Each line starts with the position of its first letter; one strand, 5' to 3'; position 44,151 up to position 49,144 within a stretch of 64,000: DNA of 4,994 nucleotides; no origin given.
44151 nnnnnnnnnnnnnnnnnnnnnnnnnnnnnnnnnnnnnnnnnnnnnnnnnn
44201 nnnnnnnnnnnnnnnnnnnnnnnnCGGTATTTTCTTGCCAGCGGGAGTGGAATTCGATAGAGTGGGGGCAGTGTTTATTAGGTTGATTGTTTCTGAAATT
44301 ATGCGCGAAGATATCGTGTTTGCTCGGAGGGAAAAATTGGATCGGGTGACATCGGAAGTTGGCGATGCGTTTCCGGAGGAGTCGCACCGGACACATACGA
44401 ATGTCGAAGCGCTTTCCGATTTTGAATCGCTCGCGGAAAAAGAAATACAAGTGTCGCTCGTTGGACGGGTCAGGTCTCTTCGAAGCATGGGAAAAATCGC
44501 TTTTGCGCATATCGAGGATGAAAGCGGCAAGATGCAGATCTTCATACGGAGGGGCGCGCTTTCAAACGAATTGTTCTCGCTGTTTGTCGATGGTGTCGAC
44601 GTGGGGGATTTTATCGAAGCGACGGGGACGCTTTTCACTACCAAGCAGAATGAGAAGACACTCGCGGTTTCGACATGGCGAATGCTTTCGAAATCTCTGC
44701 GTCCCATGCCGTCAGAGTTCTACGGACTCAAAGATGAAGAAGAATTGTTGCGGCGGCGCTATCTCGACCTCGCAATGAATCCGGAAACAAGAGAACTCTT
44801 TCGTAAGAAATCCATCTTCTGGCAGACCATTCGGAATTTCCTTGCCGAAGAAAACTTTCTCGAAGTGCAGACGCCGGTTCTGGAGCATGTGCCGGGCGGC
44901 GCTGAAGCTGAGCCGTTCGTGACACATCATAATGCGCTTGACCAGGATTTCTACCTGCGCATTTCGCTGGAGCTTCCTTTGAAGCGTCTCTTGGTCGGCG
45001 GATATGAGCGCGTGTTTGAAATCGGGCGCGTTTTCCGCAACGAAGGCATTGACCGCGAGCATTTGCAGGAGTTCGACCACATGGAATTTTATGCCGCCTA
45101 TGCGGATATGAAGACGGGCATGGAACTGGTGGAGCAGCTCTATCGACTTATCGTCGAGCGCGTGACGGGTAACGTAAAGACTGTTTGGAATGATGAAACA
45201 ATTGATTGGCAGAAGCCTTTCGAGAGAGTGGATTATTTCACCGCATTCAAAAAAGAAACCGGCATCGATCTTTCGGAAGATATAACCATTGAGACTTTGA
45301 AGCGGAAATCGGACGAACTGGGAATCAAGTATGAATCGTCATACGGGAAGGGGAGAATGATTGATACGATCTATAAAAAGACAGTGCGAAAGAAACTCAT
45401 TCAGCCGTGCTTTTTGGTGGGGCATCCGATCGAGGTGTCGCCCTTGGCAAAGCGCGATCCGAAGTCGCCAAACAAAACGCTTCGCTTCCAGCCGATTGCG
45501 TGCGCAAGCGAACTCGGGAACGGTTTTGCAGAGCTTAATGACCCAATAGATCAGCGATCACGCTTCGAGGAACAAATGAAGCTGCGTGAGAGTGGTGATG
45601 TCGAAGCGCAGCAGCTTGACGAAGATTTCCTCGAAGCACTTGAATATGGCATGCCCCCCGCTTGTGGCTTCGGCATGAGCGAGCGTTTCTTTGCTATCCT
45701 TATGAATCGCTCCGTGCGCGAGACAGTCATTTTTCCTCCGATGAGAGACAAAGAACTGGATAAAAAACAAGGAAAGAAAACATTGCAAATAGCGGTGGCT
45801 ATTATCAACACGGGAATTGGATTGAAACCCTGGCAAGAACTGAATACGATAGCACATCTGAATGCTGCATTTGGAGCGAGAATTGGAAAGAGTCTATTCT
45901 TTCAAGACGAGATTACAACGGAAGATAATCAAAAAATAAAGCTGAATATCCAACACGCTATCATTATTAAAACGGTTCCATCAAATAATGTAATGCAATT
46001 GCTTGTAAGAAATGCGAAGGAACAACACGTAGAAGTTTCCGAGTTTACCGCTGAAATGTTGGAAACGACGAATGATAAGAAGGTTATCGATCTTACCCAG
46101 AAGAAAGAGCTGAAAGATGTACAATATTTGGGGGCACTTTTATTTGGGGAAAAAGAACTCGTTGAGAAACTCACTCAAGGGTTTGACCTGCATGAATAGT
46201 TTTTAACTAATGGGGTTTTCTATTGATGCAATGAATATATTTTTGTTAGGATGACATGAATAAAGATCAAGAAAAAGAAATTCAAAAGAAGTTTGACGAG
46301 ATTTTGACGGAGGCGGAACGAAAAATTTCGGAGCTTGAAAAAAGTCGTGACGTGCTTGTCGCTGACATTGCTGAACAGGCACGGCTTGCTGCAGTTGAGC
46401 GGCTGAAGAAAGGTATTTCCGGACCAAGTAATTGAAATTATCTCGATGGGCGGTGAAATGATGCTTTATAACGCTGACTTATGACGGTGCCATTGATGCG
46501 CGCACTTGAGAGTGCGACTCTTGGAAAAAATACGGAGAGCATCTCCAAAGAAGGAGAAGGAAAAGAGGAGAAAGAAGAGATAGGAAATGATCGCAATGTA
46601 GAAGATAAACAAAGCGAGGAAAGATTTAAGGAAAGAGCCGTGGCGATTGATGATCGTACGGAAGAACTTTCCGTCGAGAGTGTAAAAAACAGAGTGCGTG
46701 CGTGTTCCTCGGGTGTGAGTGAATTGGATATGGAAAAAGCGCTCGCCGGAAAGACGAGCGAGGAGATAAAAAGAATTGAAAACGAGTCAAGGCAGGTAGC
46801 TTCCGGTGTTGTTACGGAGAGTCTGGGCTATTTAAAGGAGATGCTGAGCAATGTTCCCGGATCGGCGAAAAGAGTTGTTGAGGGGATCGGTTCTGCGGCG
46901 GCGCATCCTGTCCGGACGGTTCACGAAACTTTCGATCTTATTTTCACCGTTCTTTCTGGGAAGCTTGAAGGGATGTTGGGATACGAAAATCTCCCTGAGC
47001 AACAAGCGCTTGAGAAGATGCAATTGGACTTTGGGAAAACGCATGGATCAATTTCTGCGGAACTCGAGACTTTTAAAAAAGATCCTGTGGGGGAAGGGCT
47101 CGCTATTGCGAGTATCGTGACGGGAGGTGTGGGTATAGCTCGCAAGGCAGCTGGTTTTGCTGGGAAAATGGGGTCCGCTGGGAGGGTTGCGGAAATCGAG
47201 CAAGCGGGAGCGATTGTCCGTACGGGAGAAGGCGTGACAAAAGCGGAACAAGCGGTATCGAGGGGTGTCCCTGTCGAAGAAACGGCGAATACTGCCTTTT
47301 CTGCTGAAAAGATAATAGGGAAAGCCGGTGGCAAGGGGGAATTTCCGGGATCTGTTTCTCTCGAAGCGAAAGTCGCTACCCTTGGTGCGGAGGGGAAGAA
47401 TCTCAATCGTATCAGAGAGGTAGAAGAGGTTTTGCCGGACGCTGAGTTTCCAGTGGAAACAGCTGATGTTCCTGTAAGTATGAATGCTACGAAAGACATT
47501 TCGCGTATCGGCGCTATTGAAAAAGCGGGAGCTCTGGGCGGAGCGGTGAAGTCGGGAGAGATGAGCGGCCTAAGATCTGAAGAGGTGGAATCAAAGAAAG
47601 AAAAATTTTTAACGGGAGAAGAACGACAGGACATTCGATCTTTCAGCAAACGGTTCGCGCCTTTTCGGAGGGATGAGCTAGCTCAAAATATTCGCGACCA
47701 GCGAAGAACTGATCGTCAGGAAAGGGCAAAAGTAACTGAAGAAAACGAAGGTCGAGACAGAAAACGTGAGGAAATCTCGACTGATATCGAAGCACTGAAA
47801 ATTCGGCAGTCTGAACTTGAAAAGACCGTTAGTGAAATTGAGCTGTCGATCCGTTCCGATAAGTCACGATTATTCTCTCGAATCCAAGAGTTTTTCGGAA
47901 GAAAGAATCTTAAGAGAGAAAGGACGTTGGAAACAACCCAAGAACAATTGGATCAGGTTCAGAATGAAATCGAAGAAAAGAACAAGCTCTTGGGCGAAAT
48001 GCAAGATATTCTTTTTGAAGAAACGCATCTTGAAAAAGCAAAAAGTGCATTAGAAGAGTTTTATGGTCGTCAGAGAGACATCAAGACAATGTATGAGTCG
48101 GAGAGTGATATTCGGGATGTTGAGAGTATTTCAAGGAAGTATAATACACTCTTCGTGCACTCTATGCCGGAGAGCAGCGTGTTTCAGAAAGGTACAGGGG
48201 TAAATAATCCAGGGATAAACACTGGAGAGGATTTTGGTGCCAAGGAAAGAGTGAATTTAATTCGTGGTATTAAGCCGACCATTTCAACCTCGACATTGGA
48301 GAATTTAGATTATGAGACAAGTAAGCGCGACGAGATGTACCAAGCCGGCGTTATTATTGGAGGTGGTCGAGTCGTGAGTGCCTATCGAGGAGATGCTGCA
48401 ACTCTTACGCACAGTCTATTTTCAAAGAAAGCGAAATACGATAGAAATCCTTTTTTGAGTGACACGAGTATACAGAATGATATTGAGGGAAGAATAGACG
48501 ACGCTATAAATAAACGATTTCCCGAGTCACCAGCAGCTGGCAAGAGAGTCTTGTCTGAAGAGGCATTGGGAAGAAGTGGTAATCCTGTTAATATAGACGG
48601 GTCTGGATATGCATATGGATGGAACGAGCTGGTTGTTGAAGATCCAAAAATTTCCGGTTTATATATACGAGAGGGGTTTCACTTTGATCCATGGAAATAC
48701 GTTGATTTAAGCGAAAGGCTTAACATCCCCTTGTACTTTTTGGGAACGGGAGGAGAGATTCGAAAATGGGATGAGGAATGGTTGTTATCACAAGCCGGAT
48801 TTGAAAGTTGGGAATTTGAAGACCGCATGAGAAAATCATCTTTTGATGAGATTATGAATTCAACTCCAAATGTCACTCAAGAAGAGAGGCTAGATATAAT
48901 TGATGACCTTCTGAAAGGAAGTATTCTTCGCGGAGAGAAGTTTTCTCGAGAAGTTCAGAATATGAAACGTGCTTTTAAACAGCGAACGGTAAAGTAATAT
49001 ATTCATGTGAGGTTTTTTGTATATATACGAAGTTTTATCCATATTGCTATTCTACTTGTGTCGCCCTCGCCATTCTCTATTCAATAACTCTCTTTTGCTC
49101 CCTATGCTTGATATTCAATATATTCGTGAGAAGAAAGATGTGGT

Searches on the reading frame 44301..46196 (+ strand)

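Call 23: search_protein_families(library=pfam, proteins=[window:44301-46196:+], max_evalue=1)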
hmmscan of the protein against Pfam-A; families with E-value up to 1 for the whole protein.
window:44301-46196:+ (632 aa): 6 families
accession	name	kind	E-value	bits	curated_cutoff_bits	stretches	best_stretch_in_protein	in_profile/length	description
PF00152.25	tRNA-synt_2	-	6.2e-70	236.1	25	1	145-481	1-307/308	tRNA synthetases class II (D, K and N)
PF09391.15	DUF2000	-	2.9e-18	66.5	25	1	507-631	10-132/133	Protein of unknown function (DUF2000)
PF01336.31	tRNA_anti-codon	-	1.5e-13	50.9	27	1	51-128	1-74/75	OB-fold nucleic acid binding domain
PF01409.25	tRNA-synt_2d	-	0.00059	19.8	19.8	1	237-284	104-153/246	tRNA synthetases class II core domain (F)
PF11873.13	Mltc_N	-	0.013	15.8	22.6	1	282-337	9-65/161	Membrane-bound lytic murein transglycosylase C, N-terminal domain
PF11905.13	DUF3425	-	0.28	11.6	27.1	0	548-590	29-71/128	Domain of unknown function (DUF3425)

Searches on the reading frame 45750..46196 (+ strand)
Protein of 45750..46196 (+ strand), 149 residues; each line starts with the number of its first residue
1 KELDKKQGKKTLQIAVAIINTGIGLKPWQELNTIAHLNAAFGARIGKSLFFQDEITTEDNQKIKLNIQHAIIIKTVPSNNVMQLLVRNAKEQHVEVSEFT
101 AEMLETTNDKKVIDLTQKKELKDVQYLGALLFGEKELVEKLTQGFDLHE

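Call 23: search_protein_families(library=pfam, proteins=[window:45750-46196:+], max_evalue=1)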
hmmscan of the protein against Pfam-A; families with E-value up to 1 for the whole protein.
window:45750-46196:+ (149 aa): 2 families
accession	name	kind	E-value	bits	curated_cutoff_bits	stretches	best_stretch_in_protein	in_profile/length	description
PF09391.15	DUF2000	-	1.6e-19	70.6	25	1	17-148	5-132/133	Protein of unknown function (DUF2000)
PF00766.25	ETF_alpha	-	0.21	12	27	1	12-61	2-51/81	Electron transfer flavoprotein FAD-binding domain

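Call 24: search_protein_families(library=padloc, proteins=[window:45750-46196:+], max_evalue=0.1)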
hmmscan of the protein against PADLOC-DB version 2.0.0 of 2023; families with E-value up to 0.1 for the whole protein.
window:45750-46196:+ (149 aa): 0 families

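Call 25: search_protein_families(library=ncbifam, proteins=[window:45750-46196:+], max_evalue=0.1)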
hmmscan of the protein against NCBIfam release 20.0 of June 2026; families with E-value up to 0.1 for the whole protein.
window:45750-46196:+ (149 aa): 1 family
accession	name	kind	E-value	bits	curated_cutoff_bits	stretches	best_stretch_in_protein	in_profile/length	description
NF001398.0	PRK00281.3-5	equivalog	0.035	13.9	354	1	24-100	183-261/278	undecaprenyl-diphosphate phosphatase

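Call 104: search_solved_structures(query=window:45750-46196:+, max_evalue=0.01)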
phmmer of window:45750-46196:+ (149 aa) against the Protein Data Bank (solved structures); distinct sequences matched with E-value up to 0.01: 1.
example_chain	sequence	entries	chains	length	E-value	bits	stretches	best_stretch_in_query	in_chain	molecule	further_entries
2gax_A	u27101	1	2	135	0.008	19.6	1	24-148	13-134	hypothetical protein Atu0240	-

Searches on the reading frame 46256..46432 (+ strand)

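Call 23: search_protein_families(library=pfam, proteins=[window:46256-46432:+], max_evalue=1)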
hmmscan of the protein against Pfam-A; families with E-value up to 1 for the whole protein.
window:46256-46432:+ (59 aa): 2 families
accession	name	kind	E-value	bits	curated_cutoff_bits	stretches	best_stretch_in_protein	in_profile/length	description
PF08687.16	ASD2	-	0.052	13.6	26.4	1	3-45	106-148/289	Apx/Shroom domain ASD2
PF18077.6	DUF5595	-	0.25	11.8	29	1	4-41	33-70/73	Domain of unknown function (DUF5595)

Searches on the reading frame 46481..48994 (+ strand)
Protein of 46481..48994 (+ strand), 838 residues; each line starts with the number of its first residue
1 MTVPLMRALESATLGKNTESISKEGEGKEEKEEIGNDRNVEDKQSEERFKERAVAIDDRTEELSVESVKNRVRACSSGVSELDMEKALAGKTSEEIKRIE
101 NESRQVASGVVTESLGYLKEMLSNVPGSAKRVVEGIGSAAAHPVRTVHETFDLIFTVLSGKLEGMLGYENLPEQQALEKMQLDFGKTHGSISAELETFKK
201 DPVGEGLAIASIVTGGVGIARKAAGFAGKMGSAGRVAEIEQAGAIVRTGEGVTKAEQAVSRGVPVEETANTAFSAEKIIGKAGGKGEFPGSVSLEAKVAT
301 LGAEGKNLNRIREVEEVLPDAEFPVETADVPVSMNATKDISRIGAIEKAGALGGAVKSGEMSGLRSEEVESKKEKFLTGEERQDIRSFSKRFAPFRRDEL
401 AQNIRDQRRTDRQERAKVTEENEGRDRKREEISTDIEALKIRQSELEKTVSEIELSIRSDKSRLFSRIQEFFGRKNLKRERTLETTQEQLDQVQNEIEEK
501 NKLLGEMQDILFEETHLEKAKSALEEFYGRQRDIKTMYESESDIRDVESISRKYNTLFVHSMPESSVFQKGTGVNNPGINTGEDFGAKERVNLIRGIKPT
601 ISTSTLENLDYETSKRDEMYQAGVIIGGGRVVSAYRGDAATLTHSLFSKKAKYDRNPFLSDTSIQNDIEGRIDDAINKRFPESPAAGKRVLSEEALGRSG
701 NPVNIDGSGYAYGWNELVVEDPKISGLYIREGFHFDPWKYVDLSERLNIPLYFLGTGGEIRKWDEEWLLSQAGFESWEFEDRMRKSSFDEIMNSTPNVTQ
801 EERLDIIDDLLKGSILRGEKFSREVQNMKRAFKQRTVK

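Call 6: search_protein_families(library=pfam, proteins=[window:46481-48994:+], max_evalue=0.01)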
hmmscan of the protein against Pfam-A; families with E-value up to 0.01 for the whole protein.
window:46481-48994:+ (838 aa): 0 families

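Call 24: search_protein_families(library=padloc, proteins=[window:46481-48994:+], max_evalue=0.1)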
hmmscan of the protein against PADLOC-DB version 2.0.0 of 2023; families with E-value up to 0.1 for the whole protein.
window:46481-48994:+ (838 aa): 1 family
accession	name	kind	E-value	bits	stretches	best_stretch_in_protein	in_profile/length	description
PDLC03859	LmuB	-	0.00034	17.9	1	400-528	355-483/611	-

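Call 25: search_protein_families(library=ncbifam, proteins=[window:46481-48994:+], max_evalue=0.1)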
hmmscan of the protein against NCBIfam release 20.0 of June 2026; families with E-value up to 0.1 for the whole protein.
window:46481-48994:+ (838 aa): 1 family
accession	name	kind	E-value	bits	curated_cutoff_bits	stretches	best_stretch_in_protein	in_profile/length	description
NF047936.1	antiphage_GapS6b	subfamily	0.015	13.1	850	1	465-563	284-377/1089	GapS6b family protein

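Call 37: find_related_loci(query=window:46481-48994:+, collection=metagenome_contigs, flank=10000)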
Query window:46481-48994:+ (838 aa) in metagenome_contigs; peptide patterns used: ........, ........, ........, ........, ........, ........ (x = any residue, [..] = any of these).
600 stretches matched a pattern, but none encodes a relative of the query by tblastn (E <= 1e-3).

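Call 56: find_homologous_proteins(query=window:46481-48994:+)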
Query window:46481-48994:+ (838 aa): 4 proteins with E <= 0.001 among 8000 candidates.
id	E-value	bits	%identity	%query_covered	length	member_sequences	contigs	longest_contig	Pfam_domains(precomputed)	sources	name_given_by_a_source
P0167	0.0e+0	1626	92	99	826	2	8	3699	-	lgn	-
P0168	1.9e-295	1000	60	99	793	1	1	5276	-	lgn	-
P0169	2.4e-169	583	83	42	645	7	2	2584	-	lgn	-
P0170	3.6e-159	550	75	43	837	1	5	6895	-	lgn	-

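Call 58: find_encoding_contigs(protein=P0167, flank=10000, max_places=8)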
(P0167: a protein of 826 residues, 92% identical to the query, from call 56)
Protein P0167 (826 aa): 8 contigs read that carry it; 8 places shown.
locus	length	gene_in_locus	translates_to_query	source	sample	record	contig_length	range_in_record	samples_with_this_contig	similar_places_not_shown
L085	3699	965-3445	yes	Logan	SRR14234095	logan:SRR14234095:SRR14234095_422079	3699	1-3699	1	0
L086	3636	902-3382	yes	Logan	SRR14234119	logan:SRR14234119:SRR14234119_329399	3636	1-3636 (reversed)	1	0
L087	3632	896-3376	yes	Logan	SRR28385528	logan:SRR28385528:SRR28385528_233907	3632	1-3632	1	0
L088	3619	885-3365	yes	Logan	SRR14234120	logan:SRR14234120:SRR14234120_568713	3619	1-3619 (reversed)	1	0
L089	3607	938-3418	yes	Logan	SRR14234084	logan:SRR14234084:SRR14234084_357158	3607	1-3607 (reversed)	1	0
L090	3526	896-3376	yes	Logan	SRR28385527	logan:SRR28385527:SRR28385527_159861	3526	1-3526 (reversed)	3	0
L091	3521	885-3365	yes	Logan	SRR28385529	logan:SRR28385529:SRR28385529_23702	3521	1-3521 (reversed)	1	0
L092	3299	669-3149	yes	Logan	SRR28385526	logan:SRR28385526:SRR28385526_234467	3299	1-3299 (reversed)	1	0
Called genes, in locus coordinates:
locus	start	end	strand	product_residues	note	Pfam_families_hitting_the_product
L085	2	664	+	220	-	?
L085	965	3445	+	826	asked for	-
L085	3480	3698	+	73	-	?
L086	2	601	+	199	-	?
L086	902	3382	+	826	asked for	-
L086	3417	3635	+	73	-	?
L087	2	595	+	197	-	?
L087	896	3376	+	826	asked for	-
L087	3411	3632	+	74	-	?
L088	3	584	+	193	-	?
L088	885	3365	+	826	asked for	-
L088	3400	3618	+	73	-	?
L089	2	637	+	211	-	?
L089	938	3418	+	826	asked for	-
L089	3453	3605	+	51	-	?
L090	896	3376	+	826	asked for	-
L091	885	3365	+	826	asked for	-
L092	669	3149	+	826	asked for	-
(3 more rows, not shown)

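Call 59: find_encoding_contigs(protein=P0168, flank=10000, max_places=4)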
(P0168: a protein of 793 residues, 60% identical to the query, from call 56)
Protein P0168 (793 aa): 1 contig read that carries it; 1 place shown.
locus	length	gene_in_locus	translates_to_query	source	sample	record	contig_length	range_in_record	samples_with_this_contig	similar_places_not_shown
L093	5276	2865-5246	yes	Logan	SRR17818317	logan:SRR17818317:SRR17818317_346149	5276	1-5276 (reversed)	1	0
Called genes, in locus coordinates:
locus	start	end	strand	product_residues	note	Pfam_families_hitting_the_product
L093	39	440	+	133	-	-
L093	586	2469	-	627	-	PF13231:PMT_2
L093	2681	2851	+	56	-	-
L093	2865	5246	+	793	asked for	-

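Call 60: find_encoding_contigs(protein=P0170, flank=10000, max_places=5)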
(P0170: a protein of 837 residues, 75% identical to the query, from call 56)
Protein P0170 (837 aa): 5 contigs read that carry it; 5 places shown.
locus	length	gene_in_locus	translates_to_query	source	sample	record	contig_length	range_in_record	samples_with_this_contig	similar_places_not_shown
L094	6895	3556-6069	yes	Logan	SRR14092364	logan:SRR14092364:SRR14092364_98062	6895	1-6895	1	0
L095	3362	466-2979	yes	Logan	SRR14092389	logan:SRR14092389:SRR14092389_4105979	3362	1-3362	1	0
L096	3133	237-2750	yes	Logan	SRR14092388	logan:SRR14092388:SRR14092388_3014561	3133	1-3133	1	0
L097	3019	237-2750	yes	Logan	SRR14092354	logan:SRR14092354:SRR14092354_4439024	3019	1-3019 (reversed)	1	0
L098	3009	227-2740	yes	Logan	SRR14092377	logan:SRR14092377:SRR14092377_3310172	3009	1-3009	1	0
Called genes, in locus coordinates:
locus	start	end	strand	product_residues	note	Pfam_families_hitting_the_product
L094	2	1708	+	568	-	?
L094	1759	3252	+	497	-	PF01336:tRNA_anti-codon, PF00152:tRNA-synt_2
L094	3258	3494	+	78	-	-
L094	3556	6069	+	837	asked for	-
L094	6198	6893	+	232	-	?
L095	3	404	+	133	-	?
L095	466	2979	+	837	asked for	-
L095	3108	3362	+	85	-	?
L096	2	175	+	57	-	?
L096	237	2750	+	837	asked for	-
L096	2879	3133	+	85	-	?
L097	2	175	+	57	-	?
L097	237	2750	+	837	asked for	-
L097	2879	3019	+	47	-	?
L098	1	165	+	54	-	?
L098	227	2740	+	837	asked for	-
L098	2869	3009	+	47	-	?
